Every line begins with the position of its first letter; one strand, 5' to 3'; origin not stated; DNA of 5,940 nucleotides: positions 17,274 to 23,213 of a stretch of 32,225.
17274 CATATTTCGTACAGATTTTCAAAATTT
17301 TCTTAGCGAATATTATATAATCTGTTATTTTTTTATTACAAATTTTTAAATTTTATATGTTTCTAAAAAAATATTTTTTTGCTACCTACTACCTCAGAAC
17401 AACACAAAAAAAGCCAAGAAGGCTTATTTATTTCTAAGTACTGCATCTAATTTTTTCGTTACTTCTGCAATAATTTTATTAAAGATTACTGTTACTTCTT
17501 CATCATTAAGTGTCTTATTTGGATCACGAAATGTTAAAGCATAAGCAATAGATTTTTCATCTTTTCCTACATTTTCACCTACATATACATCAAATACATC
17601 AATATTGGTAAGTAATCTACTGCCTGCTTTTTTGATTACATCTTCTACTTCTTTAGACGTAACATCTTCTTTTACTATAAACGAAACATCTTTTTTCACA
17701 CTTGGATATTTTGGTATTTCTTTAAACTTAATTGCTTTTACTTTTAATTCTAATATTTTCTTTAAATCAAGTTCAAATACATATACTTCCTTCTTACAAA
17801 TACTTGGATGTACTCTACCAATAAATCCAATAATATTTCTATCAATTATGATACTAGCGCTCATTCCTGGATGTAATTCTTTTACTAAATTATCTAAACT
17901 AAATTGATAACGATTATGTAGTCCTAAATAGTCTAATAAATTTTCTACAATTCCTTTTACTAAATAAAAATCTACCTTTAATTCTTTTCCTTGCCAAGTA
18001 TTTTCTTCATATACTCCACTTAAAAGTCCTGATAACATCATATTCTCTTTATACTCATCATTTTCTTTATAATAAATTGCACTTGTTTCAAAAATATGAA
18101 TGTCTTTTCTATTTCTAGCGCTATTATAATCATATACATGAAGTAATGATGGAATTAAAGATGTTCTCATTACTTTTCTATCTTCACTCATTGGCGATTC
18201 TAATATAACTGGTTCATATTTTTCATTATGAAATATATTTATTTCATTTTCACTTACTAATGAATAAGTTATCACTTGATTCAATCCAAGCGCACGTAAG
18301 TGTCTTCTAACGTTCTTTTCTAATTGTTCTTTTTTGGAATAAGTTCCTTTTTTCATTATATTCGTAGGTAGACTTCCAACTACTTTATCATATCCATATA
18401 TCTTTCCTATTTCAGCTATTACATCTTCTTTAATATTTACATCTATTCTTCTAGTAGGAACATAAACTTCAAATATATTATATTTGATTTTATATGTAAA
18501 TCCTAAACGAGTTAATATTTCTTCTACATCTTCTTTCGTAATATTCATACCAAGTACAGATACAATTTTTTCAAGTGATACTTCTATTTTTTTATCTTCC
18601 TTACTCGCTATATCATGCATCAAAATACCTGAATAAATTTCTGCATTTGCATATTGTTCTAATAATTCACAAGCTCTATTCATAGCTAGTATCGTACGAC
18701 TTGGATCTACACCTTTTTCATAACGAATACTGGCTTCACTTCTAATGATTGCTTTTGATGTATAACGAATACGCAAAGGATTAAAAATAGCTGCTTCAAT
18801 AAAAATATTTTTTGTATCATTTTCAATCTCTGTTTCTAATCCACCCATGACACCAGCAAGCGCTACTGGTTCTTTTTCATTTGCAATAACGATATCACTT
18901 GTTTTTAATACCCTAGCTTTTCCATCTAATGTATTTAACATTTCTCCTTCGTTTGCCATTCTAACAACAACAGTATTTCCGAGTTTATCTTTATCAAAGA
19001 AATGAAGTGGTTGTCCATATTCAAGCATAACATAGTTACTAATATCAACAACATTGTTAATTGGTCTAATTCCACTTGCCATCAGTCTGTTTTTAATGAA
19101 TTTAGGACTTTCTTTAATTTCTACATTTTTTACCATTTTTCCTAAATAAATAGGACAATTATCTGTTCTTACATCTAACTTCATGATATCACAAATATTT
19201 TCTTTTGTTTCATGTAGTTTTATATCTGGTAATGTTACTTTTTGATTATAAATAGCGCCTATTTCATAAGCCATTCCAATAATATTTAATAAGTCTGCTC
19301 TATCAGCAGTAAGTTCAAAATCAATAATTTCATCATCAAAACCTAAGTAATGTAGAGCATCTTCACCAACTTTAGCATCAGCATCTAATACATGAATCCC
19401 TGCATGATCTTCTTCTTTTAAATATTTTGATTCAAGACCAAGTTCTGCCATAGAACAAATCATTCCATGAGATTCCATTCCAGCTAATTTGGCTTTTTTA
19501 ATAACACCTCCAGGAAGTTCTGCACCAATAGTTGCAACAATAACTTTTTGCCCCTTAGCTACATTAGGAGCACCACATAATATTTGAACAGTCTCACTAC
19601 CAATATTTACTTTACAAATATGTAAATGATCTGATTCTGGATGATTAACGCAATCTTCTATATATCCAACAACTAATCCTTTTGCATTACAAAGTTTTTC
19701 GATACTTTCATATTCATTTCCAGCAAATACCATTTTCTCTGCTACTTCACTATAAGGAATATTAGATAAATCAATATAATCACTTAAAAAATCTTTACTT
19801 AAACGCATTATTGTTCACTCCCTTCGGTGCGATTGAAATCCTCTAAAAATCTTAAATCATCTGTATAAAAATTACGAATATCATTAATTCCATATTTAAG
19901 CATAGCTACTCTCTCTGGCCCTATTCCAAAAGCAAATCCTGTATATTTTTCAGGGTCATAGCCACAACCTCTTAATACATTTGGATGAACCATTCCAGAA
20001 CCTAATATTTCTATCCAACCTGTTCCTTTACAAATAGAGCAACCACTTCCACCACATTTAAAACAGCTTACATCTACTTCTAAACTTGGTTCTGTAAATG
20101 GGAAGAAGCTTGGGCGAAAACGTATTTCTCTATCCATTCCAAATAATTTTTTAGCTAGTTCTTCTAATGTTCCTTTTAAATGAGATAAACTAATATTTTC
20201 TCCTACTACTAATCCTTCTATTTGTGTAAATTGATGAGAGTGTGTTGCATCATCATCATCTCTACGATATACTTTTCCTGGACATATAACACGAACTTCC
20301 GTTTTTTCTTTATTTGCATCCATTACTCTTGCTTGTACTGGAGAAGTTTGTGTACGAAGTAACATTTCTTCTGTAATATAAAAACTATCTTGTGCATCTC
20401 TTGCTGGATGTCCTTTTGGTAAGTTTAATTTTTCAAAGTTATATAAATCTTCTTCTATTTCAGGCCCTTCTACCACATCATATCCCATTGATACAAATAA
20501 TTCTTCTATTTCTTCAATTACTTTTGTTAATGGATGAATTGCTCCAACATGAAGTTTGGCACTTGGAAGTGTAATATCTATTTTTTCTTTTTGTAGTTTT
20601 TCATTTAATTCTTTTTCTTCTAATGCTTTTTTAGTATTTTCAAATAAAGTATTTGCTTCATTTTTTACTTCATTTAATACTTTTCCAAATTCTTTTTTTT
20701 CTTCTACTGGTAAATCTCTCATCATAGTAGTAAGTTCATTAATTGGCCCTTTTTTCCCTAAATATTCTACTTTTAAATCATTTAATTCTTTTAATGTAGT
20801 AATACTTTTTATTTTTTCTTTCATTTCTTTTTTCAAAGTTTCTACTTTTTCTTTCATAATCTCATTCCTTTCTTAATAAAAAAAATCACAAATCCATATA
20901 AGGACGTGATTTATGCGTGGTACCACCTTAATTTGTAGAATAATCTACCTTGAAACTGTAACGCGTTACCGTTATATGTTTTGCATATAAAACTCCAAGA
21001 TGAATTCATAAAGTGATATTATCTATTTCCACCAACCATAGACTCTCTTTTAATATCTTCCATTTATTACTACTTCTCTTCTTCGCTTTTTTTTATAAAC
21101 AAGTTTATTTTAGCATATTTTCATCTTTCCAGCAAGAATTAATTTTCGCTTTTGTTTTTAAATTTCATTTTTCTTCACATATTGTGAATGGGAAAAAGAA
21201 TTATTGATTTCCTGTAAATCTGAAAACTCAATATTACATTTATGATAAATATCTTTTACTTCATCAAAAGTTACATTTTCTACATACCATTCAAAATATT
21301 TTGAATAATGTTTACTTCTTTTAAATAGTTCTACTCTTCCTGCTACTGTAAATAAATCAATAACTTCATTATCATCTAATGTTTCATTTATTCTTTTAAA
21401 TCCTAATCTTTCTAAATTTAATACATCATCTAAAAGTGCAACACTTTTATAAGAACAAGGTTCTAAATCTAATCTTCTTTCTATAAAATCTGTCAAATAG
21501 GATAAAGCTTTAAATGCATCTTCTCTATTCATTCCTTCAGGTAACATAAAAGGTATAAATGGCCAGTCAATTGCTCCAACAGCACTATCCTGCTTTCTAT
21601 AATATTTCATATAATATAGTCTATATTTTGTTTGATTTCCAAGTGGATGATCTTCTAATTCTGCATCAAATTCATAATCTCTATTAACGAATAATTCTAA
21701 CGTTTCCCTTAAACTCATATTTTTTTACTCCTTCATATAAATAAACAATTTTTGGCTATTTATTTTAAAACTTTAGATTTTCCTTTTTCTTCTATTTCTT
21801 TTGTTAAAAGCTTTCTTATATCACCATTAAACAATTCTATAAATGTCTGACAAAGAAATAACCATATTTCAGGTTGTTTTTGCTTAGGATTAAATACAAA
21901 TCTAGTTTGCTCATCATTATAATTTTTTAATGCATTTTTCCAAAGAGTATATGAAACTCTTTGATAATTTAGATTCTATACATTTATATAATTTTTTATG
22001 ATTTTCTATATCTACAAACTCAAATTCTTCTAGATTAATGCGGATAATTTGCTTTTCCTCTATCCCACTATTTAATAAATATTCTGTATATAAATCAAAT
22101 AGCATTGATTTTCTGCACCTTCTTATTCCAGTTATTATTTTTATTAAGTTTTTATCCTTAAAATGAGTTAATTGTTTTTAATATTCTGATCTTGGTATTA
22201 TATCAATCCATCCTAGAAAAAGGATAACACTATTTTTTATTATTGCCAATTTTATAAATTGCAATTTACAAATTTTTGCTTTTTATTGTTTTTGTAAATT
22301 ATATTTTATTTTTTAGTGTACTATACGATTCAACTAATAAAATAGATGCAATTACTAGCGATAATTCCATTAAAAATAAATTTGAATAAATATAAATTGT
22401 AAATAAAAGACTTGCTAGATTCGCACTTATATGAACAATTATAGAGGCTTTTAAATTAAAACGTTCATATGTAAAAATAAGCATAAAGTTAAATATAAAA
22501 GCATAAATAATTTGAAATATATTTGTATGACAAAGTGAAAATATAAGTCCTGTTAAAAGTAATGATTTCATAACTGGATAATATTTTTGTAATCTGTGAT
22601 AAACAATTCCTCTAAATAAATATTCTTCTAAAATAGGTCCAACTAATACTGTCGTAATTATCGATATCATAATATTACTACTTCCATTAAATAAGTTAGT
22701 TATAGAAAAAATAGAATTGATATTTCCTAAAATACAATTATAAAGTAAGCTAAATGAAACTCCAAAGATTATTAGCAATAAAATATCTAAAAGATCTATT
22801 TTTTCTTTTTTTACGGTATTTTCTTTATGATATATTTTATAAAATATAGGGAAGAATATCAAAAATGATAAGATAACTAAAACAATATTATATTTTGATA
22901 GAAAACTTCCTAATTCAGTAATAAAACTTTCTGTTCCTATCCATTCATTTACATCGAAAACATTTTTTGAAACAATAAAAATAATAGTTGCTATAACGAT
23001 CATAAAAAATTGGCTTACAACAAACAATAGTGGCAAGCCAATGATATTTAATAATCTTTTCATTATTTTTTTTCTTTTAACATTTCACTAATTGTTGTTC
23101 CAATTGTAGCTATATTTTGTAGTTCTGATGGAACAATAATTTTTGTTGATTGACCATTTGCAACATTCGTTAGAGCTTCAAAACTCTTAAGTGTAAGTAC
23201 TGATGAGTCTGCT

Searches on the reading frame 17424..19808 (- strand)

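Call 18: search_protein_families(library=pfam, proteins=[window:17424-19808:-], max_evalue=0.00001)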
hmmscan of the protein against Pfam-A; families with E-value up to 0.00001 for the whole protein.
window:17424-19808:- (794 aa): 5 families
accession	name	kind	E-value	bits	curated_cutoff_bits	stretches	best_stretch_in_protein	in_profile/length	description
PF03483.22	B3_4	-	4.8e-66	222.1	29.3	1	218-388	2-174/174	B3/4 domain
PF17759.6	tRNA_synthFbeta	-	1.5e-60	204.8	22.4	1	480-682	5-214/214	Phenylalanyl tRNA synthetase beta chain CLM domain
PF03147.19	FDX-ACB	-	4e-30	104.5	31.1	1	699-792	1-94/94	Ferredoxin-fold anticodon binding domain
PF01588.26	tRNA_bind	-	4.3e-20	72.1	27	1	45-149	1-95/96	Putative tRNA binding domain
PF03484.21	B5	-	4e-18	65.8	28.6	1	408-473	1-67/67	tRNA synthetase B5 domain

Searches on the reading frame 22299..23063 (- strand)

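Call 19: search_protein_families(library=pfam, proteins=[window:22299-23063:-], max_evalue=0.00001)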
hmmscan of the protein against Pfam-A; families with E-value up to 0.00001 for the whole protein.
window:22299-23063:- (254 aa): 1 family
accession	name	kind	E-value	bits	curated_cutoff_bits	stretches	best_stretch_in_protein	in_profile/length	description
PF02517.21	Rce1-like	-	6.8e-17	62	22.4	1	130-216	3-92/93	Type II CAAX prenyl endopeptidase Rce1-like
